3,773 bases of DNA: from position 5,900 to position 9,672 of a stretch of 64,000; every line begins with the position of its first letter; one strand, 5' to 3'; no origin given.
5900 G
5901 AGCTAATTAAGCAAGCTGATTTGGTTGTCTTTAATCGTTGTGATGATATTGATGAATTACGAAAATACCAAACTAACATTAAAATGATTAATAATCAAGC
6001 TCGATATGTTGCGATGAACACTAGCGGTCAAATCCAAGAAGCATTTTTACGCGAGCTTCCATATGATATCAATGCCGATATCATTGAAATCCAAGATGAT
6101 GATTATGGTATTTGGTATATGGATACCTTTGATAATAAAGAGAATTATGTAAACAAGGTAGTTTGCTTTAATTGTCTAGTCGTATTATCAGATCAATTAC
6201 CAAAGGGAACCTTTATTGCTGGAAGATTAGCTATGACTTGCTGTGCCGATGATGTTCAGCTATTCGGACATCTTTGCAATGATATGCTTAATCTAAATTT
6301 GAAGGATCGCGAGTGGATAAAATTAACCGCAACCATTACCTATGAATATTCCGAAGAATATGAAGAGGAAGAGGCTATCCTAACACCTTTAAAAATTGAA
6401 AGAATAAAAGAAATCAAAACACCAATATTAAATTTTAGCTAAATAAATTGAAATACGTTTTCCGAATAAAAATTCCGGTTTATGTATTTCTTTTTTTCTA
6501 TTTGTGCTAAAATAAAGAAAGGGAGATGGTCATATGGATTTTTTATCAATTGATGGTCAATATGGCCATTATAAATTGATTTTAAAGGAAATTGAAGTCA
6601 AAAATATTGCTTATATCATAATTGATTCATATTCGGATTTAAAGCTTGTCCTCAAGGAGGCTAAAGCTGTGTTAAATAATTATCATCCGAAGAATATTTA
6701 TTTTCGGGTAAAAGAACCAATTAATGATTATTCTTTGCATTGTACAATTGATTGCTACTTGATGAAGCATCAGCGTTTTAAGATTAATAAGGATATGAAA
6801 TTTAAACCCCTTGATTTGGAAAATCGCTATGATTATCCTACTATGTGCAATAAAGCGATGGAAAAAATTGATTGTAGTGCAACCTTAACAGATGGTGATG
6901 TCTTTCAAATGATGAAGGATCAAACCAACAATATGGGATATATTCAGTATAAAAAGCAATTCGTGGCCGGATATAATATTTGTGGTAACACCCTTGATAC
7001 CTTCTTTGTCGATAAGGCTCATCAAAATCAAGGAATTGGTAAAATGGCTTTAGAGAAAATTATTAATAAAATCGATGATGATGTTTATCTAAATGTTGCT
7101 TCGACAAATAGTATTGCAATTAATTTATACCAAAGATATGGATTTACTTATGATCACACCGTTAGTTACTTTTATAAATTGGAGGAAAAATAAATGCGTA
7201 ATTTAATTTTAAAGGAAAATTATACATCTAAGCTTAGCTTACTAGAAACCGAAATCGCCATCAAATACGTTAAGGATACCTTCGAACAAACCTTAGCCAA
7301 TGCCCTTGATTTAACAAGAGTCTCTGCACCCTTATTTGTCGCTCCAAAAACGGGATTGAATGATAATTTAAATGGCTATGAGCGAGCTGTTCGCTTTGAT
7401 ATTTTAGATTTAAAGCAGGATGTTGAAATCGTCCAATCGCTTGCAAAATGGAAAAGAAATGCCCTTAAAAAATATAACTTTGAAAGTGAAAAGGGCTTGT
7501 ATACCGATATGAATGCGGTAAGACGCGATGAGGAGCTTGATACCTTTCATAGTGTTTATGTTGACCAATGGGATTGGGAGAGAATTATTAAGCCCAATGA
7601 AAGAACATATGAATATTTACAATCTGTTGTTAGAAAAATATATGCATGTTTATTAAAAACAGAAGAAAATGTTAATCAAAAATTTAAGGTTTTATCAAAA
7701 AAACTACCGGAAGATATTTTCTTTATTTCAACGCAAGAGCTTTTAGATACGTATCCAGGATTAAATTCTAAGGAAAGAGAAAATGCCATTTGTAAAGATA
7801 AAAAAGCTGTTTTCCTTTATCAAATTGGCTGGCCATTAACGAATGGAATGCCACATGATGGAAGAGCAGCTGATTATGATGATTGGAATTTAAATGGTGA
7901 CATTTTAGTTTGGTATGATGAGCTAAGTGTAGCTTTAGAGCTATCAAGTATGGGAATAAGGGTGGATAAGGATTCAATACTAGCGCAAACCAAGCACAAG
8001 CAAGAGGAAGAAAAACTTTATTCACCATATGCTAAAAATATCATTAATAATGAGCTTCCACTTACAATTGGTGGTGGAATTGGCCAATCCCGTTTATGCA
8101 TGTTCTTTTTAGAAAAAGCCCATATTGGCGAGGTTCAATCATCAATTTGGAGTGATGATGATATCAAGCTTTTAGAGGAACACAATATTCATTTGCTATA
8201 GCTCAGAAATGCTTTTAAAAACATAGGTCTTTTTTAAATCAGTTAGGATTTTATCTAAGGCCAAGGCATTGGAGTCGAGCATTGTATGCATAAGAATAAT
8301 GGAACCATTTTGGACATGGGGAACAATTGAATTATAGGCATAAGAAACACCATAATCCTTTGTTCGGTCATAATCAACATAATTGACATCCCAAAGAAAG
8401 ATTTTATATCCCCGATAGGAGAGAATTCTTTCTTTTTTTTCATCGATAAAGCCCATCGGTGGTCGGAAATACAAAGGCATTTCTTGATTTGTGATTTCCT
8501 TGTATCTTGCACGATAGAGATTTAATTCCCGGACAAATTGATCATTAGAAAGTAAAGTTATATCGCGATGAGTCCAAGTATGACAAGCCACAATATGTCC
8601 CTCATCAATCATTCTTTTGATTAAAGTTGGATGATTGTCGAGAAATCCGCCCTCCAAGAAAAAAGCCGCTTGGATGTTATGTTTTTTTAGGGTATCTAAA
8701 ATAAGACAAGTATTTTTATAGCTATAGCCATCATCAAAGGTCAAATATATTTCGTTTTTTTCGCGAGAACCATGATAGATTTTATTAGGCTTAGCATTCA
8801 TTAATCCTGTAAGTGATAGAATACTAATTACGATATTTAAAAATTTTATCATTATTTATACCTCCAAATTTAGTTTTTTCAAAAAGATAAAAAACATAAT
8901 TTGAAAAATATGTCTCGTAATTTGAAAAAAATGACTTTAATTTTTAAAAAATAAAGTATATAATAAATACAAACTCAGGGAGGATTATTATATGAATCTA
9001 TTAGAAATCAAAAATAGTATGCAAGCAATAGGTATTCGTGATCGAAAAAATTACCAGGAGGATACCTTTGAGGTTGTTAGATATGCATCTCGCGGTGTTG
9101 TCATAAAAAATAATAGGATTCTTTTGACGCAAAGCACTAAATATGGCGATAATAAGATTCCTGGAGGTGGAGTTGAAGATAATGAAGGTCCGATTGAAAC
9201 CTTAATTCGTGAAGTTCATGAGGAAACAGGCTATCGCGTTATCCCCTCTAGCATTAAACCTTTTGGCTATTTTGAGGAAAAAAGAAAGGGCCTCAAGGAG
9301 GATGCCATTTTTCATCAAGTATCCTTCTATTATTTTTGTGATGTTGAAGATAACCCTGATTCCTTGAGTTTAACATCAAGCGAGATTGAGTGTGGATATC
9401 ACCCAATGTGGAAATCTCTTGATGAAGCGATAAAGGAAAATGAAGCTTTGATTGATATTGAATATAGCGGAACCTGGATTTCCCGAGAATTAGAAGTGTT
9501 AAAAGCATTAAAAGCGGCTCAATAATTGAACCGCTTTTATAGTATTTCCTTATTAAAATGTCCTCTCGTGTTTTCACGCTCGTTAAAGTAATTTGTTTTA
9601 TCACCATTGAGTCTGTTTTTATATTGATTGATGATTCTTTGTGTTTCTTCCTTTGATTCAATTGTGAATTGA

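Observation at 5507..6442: Partner gene: a CxCC-less P-loop domain fused to a DUF1980/YcgQ-type TCCxDD domain, with no membrane partner nearby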

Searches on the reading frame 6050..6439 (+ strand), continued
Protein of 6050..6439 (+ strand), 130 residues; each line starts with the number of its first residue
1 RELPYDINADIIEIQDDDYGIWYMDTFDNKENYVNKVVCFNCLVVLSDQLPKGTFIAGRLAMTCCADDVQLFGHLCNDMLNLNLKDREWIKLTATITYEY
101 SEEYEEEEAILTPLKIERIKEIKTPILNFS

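Call 79: find_related_loci(query=A3, collection=metagenome_contigs, flank=8000)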
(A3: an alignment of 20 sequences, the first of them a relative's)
Query A3 (318 aa) in metagenome_contigs; peptide patterns used: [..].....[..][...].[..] (x = any residue, [..] = any of these).
155 stretches matched a pattern; 60 encode a relative of the query (tblastn E <= 1e-3); 60 distinct loci.
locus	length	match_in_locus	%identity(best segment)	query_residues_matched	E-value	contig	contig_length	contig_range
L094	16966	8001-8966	68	1-318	1e-150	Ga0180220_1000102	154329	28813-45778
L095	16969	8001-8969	65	1-318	1e-146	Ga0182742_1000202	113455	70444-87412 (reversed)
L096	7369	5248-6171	62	7-318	4e-134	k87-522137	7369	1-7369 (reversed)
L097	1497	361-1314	56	9-318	7e-141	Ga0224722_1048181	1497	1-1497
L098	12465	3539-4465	47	2-318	2e-95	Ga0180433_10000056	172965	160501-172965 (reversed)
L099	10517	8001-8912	45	9-318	1e-88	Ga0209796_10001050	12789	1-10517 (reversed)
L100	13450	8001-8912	45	9-318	1e-88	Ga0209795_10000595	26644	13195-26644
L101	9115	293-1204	45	9-318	2e-87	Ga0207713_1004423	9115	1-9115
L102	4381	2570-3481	45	9-318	6e-88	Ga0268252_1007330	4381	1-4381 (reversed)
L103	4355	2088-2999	44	9-318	1e-84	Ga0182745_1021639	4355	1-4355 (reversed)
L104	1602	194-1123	43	6-316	6e-89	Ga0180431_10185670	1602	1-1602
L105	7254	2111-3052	45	2-318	1e-83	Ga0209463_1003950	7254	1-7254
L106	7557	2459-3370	43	9-318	9e-84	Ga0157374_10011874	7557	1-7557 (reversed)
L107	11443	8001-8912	43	9-318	9e-84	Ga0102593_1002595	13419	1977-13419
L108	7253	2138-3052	46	9-318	2e-83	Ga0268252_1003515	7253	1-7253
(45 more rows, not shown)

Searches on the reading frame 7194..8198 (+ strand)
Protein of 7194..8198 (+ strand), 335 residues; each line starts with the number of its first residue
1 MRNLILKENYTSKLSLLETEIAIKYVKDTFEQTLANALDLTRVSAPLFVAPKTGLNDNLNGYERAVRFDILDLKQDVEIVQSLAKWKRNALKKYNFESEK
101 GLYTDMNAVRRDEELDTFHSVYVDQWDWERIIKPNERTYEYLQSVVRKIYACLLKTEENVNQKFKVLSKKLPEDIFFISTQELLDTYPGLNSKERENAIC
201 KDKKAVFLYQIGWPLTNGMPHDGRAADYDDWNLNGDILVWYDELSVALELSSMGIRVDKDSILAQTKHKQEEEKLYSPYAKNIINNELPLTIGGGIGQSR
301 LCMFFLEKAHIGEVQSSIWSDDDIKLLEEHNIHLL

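Call 53: search_protein_families(library=pfam, proteins=[window:7194-8198:+], max_evalue=0.00001)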
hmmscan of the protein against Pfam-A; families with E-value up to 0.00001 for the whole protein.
window:7194-8198:+ (335 aa): 2 families
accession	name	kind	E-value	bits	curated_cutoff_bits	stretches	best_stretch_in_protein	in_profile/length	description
PF03590.20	AsnA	-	6.4e-104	347.1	27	1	21-244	2-226/228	Aspartate-ammonia ligase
PF00152.25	tRNA-synt_2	-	1.6e-06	27.8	25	1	108-315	99-302/308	tRNA synthetases class II (D, K and N)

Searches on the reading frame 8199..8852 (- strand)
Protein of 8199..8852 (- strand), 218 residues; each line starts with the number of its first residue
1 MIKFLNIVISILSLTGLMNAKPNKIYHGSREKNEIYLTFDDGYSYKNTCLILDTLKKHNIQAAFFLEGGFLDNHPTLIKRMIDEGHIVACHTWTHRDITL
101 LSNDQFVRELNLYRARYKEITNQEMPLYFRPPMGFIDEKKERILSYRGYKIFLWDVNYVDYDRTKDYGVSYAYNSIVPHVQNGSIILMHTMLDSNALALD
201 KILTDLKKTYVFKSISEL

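Call 53: search_protein_families(library=pfam, proteins=[window:8199-8852:-], max_evalue=0.00001)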
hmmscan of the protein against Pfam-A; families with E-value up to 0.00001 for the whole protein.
window:8199-8852:- (218 aa): 1 family
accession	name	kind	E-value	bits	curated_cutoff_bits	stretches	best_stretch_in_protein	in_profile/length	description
PF01522.26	Polysacc_deac_1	-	1.6e-31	109.3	23.1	1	29-150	3-122/124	Polysaccharide deacetylase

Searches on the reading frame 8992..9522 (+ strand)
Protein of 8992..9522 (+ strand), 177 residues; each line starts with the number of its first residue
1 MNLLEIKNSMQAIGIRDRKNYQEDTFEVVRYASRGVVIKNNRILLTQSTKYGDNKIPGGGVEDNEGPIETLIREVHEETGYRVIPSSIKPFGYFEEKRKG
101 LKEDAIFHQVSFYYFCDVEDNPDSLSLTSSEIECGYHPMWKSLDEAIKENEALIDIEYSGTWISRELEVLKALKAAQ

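Call 53: search_protein_families(library=pfam, proteins=[window:8992-9522:+], max_evalue=0.00001)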
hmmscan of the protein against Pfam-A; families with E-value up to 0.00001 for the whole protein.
window:8992-9522:+ (177 aa): 1 family
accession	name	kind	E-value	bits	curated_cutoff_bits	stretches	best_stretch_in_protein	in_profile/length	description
PF00293.34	NUDIX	-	1.2e-15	58.1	21.1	1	33-146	5-118/134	NUDIX domain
